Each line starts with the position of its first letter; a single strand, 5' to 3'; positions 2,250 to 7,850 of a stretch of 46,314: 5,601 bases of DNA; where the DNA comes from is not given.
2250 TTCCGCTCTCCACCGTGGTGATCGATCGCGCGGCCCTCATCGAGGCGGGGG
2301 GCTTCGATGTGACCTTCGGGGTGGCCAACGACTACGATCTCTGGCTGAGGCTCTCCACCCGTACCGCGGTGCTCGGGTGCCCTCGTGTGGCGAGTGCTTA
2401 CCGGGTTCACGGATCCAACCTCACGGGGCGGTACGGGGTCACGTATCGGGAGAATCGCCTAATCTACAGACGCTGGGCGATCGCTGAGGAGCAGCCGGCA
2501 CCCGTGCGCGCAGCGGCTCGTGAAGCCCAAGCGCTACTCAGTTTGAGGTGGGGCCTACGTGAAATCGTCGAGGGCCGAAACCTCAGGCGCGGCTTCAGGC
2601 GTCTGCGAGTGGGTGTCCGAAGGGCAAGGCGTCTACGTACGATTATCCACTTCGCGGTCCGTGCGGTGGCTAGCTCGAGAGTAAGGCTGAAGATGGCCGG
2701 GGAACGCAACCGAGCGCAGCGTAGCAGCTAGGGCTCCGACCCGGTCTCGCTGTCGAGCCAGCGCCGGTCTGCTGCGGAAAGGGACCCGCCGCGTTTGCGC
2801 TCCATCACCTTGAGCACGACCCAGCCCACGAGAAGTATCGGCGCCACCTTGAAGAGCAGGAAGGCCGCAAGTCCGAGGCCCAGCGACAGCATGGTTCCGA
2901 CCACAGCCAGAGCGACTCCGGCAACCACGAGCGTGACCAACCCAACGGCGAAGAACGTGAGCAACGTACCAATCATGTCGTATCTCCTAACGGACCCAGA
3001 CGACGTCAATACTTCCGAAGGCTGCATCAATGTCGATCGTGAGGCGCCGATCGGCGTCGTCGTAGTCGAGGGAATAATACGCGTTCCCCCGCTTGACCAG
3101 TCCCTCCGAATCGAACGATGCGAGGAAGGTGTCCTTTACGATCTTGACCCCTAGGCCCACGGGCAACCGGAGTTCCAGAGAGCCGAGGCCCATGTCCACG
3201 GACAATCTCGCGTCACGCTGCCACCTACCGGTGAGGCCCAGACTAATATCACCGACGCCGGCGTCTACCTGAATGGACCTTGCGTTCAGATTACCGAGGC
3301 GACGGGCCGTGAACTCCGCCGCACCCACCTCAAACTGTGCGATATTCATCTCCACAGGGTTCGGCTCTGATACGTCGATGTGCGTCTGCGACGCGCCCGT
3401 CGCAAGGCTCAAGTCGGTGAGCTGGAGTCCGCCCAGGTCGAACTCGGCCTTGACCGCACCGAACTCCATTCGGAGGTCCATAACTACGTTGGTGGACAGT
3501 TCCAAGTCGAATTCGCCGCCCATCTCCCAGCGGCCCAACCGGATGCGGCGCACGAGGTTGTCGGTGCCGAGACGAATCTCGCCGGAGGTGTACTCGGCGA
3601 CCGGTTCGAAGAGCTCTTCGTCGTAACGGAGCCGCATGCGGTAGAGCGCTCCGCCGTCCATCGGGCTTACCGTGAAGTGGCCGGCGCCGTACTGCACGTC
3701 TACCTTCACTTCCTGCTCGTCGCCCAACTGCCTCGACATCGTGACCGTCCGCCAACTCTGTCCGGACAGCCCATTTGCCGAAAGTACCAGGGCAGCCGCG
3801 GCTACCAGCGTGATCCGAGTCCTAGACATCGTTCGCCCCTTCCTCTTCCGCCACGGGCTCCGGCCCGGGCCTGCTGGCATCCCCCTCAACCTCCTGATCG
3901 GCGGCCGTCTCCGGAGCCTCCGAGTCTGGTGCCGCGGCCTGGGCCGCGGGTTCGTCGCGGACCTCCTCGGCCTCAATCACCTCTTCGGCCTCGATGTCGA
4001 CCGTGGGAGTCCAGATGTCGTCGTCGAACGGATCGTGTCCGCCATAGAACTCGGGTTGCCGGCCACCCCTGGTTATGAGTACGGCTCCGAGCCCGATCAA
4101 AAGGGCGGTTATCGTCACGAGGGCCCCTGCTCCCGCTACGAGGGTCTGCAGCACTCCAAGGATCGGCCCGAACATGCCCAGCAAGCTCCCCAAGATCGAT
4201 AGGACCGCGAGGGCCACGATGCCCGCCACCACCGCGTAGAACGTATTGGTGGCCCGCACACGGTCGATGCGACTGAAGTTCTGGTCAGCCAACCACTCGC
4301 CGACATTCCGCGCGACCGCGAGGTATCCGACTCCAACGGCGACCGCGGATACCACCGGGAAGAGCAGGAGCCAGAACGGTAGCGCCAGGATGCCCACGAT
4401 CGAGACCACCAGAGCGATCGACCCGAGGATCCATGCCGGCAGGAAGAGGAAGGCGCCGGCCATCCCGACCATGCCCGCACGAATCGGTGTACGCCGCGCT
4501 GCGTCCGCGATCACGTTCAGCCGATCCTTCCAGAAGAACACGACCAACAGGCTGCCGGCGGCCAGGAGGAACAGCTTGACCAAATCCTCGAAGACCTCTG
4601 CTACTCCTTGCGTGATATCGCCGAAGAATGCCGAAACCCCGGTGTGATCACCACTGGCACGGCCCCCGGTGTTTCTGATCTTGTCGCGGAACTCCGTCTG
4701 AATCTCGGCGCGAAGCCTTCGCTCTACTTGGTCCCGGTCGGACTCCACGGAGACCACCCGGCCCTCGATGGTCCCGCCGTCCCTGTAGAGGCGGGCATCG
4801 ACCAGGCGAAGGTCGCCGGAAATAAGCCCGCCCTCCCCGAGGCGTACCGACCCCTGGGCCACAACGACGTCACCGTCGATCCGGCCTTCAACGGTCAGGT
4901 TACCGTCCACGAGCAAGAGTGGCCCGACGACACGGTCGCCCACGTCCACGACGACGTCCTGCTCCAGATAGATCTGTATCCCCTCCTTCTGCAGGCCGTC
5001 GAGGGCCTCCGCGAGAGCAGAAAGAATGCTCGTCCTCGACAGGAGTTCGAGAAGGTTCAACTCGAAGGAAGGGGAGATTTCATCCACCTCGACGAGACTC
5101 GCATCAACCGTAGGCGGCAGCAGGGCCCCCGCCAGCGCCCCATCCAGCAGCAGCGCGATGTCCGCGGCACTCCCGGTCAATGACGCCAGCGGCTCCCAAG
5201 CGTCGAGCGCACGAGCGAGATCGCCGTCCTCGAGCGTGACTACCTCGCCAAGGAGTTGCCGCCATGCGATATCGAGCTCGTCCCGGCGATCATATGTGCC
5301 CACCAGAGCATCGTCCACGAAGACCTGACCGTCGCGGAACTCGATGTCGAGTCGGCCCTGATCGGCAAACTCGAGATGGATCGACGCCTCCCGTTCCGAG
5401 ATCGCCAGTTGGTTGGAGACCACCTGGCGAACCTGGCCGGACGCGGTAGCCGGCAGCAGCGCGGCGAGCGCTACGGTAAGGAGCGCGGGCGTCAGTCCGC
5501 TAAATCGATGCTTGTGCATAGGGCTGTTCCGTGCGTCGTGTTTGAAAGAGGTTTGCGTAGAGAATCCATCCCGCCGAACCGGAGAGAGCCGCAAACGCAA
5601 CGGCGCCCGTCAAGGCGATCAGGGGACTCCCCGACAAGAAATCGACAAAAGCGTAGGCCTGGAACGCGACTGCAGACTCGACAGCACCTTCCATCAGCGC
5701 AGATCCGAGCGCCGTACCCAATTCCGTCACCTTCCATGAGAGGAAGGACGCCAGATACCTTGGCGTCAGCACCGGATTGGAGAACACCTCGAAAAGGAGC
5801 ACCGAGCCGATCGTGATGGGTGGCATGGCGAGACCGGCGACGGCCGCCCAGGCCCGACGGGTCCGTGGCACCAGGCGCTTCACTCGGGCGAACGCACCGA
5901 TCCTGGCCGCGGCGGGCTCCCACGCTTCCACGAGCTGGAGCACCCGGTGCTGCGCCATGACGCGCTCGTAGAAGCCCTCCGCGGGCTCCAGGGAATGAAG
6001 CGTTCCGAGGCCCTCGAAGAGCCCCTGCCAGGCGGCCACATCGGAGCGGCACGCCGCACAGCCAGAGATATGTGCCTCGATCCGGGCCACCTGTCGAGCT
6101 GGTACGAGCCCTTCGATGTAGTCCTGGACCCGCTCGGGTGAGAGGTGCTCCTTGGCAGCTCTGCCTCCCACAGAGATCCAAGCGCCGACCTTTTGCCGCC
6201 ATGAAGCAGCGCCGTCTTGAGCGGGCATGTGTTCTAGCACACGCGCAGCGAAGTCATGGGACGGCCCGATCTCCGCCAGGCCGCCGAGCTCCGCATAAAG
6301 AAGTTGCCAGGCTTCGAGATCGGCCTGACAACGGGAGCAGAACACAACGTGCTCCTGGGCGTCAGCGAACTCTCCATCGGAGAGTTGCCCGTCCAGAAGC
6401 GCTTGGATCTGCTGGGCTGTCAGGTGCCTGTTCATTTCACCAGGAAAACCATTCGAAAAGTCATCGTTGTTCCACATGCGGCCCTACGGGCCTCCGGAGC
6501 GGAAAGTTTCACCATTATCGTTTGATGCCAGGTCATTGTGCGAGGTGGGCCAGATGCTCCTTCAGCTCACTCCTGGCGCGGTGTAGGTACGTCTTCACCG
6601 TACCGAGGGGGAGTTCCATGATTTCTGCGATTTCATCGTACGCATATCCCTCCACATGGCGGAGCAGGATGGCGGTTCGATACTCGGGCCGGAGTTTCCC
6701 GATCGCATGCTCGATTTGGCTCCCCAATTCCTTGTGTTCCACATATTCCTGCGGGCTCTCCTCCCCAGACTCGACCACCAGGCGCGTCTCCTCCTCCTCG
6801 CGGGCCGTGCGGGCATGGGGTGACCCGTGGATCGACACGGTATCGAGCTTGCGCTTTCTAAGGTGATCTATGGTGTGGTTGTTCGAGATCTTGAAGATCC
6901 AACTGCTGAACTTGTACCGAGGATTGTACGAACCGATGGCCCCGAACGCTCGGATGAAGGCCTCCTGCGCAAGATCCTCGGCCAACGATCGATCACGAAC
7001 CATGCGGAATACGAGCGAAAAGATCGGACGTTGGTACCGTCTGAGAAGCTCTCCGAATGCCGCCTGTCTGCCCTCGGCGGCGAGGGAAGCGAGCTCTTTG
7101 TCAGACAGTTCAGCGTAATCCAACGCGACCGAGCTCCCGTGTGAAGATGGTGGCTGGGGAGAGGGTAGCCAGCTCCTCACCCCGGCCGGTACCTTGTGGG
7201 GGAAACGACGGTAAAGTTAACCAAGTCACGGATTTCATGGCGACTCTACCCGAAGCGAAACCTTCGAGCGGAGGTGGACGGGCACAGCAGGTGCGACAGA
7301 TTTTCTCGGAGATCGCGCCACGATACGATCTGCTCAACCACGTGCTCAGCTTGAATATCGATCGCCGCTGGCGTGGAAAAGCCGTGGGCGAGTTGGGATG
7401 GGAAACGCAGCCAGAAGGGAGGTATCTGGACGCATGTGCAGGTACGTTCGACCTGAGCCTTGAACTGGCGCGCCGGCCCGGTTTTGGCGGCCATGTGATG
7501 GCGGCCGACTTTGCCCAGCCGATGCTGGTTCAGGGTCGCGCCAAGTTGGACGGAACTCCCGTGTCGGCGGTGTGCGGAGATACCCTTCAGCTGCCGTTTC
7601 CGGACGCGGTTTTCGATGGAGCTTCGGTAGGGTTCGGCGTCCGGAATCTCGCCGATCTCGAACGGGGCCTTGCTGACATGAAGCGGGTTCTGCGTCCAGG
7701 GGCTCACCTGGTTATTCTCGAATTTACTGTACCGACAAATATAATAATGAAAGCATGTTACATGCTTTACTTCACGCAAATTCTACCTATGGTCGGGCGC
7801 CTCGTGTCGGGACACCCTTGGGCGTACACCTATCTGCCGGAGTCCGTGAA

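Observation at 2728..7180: ECF sigma / duplicated-ZAS anti-sigma / bactofilin-like membrane protein / Toastrack-like protein / small TM protein: candidate undescribed envelope-stress module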

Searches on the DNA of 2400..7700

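Call 86: search_rna_families(source=window, start=2400, end=7700, threshold=gathering)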
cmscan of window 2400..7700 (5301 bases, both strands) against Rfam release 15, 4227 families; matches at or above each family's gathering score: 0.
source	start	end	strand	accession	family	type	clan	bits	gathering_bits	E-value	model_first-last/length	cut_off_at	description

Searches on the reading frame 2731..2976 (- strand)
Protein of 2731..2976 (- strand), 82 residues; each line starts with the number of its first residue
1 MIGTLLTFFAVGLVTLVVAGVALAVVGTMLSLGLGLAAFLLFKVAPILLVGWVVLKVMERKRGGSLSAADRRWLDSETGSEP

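Call 3: search_protein_families(library=pfam, max_evalue=1, proteins=[window:2731-2976:-])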
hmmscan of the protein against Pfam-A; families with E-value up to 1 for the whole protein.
seq(82 aa): 2 families
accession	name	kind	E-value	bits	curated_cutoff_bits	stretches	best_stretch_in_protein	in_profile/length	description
PF24283.1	DUF7471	-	0.026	15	27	1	17-67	3-53/86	Family of unknown function (DUF7471)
PF23933.1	DUF7269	-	0.88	10.1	29.1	1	11-62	1-52/162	Family of unknown function (DUF7269)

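Call 4: search_protein_families(library=ncbifam, max_evalue=1, proteins=[window:2731-2976:-])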
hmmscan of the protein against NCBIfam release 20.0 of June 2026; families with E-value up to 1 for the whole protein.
seq(82 aa): 0 families

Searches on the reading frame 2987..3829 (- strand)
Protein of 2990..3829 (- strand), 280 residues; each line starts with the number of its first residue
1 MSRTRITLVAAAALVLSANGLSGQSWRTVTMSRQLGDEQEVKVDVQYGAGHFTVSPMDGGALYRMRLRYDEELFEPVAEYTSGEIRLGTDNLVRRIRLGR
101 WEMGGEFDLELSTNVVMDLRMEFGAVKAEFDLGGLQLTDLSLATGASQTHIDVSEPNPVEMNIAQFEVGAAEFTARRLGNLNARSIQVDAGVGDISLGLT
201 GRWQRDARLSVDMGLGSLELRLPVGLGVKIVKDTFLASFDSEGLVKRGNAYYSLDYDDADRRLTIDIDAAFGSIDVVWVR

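Call 3: search_protein_families(library=pfam, max_evalue=1, proteins=[window:2990-3829:-])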
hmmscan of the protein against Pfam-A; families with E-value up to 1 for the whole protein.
seq(280 aa): 2 families
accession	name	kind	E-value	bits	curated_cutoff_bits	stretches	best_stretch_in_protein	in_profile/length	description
PF09922.15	LiaF-like_C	-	2.2e-06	28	29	1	183-276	14-114/114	Cell wall-active antibiotics response LiaF, C-terminal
PF17115.11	Toast_rack_N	-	0.0066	17.1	22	1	37-125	2-92/92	N-terminal domain of toast_rack, DUF2154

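Call 4: search_protein_families(library=ncbifam, max_evalue=1, proteins=[window:2990-3829:-])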
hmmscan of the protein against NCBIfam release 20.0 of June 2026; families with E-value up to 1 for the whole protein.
seq(280 aa): 1 family
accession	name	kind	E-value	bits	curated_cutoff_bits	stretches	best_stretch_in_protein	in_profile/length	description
NF040535.1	LiaF_C_term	equivalog_domain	1e-05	25.5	57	1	186-277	4-101/103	cell wall-active antibiotics response protein LiaF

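Call 29: find_homologous_proteins(query=window:2990-3829:-, max_evalue=0.001)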
Query seq(280 aa) (280 aa): 1421 proteins with E <= 0.001 among 4845 candidates; the best 120 are listed.
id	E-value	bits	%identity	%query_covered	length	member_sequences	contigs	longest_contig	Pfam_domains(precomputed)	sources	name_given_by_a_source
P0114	8.4e-177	604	99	100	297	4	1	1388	PF09922.16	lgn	-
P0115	7.4e-160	549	91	100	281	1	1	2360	PF09922.16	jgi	jgi:hypothetical protein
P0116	3.1e-153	527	86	100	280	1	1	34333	PF09922.16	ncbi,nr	ncbi:MAG: hypothetical protein BMS9Abin29_0645 [Gemmatimonadota bacterium]|nr:MAG: hypothetical prot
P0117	4.3e-152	523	88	93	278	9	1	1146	PF09922.16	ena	-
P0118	2.9e-151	520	86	100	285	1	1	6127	PF09922.16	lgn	-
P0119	5.5e-148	510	85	100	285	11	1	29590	PF09922.16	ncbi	-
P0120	5.2e-147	507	87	97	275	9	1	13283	PF09922.16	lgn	-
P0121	1.9e-132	459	77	100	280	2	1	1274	PF09922.16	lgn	-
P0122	5.4e-128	444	81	89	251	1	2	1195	PF09922.16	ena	-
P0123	5.7e-128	444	77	93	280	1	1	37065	PF09922.16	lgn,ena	-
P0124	6.2e-127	441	75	93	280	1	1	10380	PF09922.16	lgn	-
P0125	2.7e-126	439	76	93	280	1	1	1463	PF09922.16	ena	-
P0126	4.4e-126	438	76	93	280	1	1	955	PF09922.16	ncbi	-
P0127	1.6e-125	436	76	93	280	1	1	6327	PF09922.16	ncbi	-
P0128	1.6e-124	433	75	93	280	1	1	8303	PF09922.16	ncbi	-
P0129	6.3e-118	411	77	89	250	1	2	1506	PF09922.16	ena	-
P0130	2.6e-108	380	65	94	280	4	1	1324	PF17115.12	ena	-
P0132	1.5e-107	377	64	100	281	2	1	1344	PF09922.16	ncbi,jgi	-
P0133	1.7e-107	377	63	100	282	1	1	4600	PF09922.16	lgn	-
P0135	8.4e-107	375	64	96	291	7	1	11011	PF17115.12,PF09922.16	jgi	jgi:hypothetical protein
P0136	1.0e-106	374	63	98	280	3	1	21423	PF17115.12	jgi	-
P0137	1.1e-106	374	63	100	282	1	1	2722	PF09922.16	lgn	-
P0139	1.6e-106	374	63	98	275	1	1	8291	PF17115.12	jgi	jgi:hypothetical protein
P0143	1.7e-105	370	64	93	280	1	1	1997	PF17115.12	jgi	jgi:hypothetical protein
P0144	1.9e-105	370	61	100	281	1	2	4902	PF17115.12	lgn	-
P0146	4.2e-105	369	61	100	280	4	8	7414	PF17115.12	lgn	-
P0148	4.9e-105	369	62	100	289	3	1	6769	PF09922.16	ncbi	-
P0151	1.3e-104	368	64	92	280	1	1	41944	PF09922.16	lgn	-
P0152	1.7e-104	367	63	93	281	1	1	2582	PF17115.12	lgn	-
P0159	2.6e-104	367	62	98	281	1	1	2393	PF09922.16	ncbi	-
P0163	2.9e-104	366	63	98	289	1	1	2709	PF09922.16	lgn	-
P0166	3.5e-104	366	63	98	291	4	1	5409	PF17115.12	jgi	jgi:hypothetical protein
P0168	4.0e-104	366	64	93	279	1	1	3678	PF17115.12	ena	-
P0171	5.9e-104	365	62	99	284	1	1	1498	PF09922.16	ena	-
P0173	7.3e-104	365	65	92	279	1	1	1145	PF17115.12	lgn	-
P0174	7.9e-104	365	63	92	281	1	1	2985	PF09922.16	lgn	-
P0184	1.8e-103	364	62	100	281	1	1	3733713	-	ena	-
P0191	3.0e-103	363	60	99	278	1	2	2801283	-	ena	-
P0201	7.0e-103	362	61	98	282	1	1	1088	PF17115.12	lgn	-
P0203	7.2e-103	362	62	93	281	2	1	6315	PF17115.12,PF09922.16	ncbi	-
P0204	7.3e-103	362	64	96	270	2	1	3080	PF17115.12,PF09922.16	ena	-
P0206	7.5e-103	362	62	93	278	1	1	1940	PF17115.12,PF09922.16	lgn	-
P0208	8.8e-103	362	61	98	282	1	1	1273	PF09922.16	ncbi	-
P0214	1.1e-102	361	62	100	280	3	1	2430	PF17115.12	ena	-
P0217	1.3e-102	361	63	94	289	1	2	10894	PF09922.16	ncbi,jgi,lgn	ncbi:MAG: toast rack family protein [Gemmatimonadota bacterium]|jgi:hypothetical protein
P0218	1.4e-102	361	63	98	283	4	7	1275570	PF09922.16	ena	-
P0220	1.8e-102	360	63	92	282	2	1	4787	PF09922.16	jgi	-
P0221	2.0e-102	360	62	93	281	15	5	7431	PF17115.12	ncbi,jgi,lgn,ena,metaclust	jgi:hypothetical protein|metaclust:\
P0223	2.2e-102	360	64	92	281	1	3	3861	PF17115.12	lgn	-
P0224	2.6e-102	360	66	92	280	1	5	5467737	PF09922.16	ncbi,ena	-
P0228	3.9e-102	359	59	100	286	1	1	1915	PF17115.12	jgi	jgi:hypothetical protein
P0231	4.0e-102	359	61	98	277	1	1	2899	PF09922.16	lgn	-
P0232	4.0e-102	359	62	93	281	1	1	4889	PF09922.16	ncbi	-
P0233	4.2e-102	359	59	100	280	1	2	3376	PF17115.12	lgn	-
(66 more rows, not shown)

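Call 39: predict_structure(alignment_id=A3)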
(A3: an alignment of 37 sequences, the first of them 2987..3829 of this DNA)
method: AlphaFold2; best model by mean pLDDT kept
length: 280 residues; sequences in the alignment: 37
mean_pLDDT: 86.8   pTM: 0.83
mean pLDDT of the five models: 86.8, 85.8, 82.2, 80.5, 80.1
residues with pLDDT >= 90: 192; 70-90: 49; 50-70: 6; < 50: 33
segments of 3 or more residues with pLDDT < 50: 1-23, 93-102
pLDDT, mean of each block of 10 residues (from residue 1): 35 38 73 92 93 94 94 88 91 47 77 97 93 98 91 98 95 96 97 95 97 94 97 85 92 96 95 91
secondary structure, 60 per line:
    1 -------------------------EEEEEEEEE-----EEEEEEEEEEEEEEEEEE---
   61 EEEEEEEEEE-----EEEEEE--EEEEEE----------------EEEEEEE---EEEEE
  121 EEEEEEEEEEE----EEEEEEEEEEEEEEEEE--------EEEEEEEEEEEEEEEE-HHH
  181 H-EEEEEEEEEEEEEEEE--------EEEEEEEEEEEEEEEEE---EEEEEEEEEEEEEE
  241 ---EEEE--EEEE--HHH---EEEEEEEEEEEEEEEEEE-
elements in order: E26-34 E40-57 E61-70 E76-81 E84-89 E106-112 E116-131 E136-152 E161-176 H178-181 E183-198 E207-223 E227-240 E244-247 E250-253 E262-279

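Call 43: fold_search(model_id=the predicted structure, library=pdb)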
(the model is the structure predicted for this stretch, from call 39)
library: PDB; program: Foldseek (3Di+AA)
matches with E <= 10: 41; with E <= 0.001: 18
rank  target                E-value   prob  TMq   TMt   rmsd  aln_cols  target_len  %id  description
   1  4qrk                  3.6e-15  1.00  0.51  0.64   4.8       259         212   15  Crystal structure of a putative cell adhesion protein (CLOSPO_03726) from Clostridium sporogenes ATCC 15579 at 1.95 A re (released 2014-07-23)
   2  3lyc_A                1.4e-06  1.00  0.45  0.51   7.8       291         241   10  Crystal structure of Putative pectinase (YP_001304412.1) from Parabacteroides distasonis ATCC 8503 at 2.30 A resolutio (released 2010-03-16)
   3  3pet_A                4.7e-06  1.00  0.37  0.44   7.1       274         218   10  Crystal structure of a putative adhesin (BF0245) from Bacteroides fragilis NCTC 9343 at 2.07 A resolution (released 2011-02-09)
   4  3lyc_J                8.1e-05  1.00  0.28  0.32  10.1       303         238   10  Crystal structure of Putative pectinase (YP_001304412.1) from Parabacteroides distasonis ATCC 8503 at 2.30 A resolutio (released 2010-03-16)
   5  3lyc_P                9.0e-05  0.99  0.27  0.30  12.3       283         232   11  Crystal structure of Putative pectinase (YP_001304412.1) from Parabacteroides distasonis ATCC 8503 at 2.30 A resolutio (released 2010-03-16)
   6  3lyc_N                1.6e-04  0.97  0.24  0.26  13.1       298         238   11  Crystal structure of Putative pectinase (YP_001304412.1) from Parabacteroides distasonis ATCC 8503 at 2.30 A resolutio (released 2010-03-16)
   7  3jx8_D                2.4e-04  0.99  0.25  0.26  11.1       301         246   10  Crystal structure of Putative lipid binding protein (YP_001304415.1) from Parabacteroides distasonis ATCC 8503 at 2.16 (released 2009-11-10)
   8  7muc_AM               2.7e-04  1.00  0.35  0.34  12.2       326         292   12  Legionella pneumophila Dot/Icm T4SS C1 Reconstruction (released 2021-10-06)
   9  3lyc_F                2.7e-04  0.98  0.27  0.30  12.2       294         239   10  Crystal structure of Putative pectinase (YP_001304412.1) from Parabacteroides distasonis ATCC 8503 at 2.30 A resolutio (released 2010-03-16)
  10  4ygu_B                2.8e-04  1.00  0.30  0.43   9.1       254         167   14  Crystal structure of a putative adhesin (BACEGG_01763) from Bacteroides eggerthii DSM 20697 at 2.20 A resolution (released 2015-03-11)
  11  3jx8_A                3.0e-04  0.98  0.25  0.27  11.2       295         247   10  Crystal structure of Putative lipid binding protein (YP_001304415.1) from Parabacteroides distasonis ATCC 8503 at 2.16 (released 2009-11-10)
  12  3lyc_L                4.1e-04  1.00  0.29  0.32  10.2       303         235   10  Crystal structure of Putative pectinase (YP_001304412.1) from Parabacteroides distasonis ATCC 8503 at 2.30 A resolutio (released 2010-03-16)
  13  4ygu_A                4.3e-04  1.00  0.29  0.41   9.5       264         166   12  Crystal structure of a putative adhesin (BACEGG_01763) from Bacteroides eggerthii DSM 20697 at 2.20 A resolution (released 2015-03-11)
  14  3lyc_D                5.0e-04  0.98  0.25  0.27  11.7       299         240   11  Crystal structure of Putative pectinase (YP_001304412.1) from Parabacteroides distasonis ATCC 8503 at 2.30 A resolutio (released 2010-03-16)
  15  3ljy_B                5.2e-04  0.97  0.24  0.26  13.2       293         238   11  Crystal structure of putative adhesin (YP_001304413.1) from Parabacteroides distasonis ATCC 8503 at 2.41 A resolution (released 2010-03-02)
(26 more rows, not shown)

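Call 90: list_cluster_members(proteins=[P0224, P0030, P0052, P0184, P0191])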
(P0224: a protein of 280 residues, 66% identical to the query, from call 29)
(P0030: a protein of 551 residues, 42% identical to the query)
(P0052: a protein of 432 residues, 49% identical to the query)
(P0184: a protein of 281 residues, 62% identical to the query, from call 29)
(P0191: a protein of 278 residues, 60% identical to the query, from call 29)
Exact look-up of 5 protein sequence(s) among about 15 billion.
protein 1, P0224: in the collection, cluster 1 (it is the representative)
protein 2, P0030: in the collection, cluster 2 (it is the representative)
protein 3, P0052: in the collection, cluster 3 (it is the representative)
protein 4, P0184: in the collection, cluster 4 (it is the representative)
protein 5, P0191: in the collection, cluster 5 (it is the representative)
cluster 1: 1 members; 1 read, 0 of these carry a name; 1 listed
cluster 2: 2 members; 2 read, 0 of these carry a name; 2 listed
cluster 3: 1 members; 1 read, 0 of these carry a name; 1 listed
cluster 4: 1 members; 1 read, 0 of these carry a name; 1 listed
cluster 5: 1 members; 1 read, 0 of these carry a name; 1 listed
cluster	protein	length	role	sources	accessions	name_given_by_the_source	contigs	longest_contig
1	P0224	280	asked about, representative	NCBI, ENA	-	-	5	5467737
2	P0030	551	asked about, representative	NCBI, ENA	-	-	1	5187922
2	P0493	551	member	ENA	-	-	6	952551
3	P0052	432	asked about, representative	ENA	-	-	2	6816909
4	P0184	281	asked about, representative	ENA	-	-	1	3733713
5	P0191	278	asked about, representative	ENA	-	-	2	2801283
